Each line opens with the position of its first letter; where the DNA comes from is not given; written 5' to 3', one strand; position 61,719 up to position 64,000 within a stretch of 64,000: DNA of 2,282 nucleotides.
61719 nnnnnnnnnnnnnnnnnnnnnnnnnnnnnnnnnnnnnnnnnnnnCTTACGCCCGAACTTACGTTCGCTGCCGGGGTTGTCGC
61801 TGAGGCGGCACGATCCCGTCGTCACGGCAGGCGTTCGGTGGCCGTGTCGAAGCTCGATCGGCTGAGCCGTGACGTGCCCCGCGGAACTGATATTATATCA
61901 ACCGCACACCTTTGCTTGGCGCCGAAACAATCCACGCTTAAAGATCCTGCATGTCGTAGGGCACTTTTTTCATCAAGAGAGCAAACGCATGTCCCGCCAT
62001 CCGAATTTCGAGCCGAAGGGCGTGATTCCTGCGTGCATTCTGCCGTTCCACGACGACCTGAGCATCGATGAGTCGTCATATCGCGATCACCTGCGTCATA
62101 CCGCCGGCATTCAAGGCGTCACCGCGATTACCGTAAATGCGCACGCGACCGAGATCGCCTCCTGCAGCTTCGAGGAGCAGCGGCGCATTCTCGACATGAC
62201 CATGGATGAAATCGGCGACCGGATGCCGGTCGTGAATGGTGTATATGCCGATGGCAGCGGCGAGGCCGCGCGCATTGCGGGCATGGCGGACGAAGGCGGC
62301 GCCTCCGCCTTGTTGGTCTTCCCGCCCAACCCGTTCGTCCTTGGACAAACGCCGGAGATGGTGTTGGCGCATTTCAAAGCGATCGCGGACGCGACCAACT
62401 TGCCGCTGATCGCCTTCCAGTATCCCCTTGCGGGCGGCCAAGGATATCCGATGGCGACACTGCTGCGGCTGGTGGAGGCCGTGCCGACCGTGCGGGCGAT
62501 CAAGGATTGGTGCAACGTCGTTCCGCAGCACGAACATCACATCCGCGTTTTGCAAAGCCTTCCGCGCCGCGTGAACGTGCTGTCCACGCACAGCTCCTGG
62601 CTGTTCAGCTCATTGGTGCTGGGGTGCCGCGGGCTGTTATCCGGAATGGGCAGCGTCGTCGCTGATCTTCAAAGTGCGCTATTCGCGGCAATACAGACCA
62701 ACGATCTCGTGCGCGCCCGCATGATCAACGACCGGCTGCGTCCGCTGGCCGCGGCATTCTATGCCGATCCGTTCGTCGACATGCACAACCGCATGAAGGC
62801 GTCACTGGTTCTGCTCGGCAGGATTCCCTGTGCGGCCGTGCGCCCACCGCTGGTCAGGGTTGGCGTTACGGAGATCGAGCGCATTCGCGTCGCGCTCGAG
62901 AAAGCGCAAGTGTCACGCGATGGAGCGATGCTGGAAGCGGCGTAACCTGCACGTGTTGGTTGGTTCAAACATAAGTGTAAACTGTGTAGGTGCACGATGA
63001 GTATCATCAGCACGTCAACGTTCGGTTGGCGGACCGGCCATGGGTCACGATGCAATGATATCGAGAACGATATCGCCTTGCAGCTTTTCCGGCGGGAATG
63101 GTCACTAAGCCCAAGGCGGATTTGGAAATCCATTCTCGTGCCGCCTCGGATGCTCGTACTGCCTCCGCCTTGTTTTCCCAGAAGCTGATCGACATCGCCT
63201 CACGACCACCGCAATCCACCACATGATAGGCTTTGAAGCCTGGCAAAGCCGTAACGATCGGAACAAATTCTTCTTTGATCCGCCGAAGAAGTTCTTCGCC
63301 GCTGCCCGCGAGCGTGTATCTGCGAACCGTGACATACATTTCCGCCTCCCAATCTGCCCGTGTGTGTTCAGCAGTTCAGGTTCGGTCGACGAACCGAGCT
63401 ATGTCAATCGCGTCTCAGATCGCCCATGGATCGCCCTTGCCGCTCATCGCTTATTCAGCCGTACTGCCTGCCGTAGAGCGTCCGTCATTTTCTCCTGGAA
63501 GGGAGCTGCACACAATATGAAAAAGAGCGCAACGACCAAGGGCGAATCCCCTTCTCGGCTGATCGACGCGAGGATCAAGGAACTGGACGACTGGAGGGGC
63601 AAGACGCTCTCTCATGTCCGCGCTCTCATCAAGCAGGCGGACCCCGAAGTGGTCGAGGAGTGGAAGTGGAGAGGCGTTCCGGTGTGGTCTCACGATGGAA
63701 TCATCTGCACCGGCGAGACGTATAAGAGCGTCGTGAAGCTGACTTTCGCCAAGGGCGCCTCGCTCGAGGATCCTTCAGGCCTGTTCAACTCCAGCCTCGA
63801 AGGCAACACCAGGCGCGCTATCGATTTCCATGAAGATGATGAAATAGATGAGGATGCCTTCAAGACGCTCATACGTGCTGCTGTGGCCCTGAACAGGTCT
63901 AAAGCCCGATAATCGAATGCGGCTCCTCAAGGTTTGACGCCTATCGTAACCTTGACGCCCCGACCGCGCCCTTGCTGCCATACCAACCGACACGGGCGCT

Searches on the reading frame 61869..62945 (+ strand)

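Call 72: search_protein_families(library=pfam, proteins=[window:61869-62945:+], max_evalue=0.0001)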
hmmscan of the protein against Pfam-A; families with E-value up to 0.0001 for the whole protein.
window:61869-62945:+ (358 aa): 1 family
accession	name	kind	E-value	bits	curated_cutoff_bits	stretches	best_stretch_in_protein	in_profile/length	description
PF00701.28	DHDPS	-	1.3e-31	109.8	22.1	1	49-344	2-287/289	Dihydrodipicolinate synthetase family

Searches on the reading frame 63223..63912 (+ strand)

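Call 72: search_protein_families(library=pfam, proteins=[window:63223-63912:+], max_evalue=0.0001)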
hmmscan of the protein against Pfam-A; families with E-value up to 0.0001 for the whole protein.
window:63223-63912:+ (229 aa): 1 family
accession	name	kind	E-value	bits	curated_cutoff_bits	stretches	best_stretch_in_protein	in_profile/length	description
PF08818.16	DUF1801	-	1.7e-23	83.3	27.2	1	126-221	2-85/85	Domain of unknown function (DU1801)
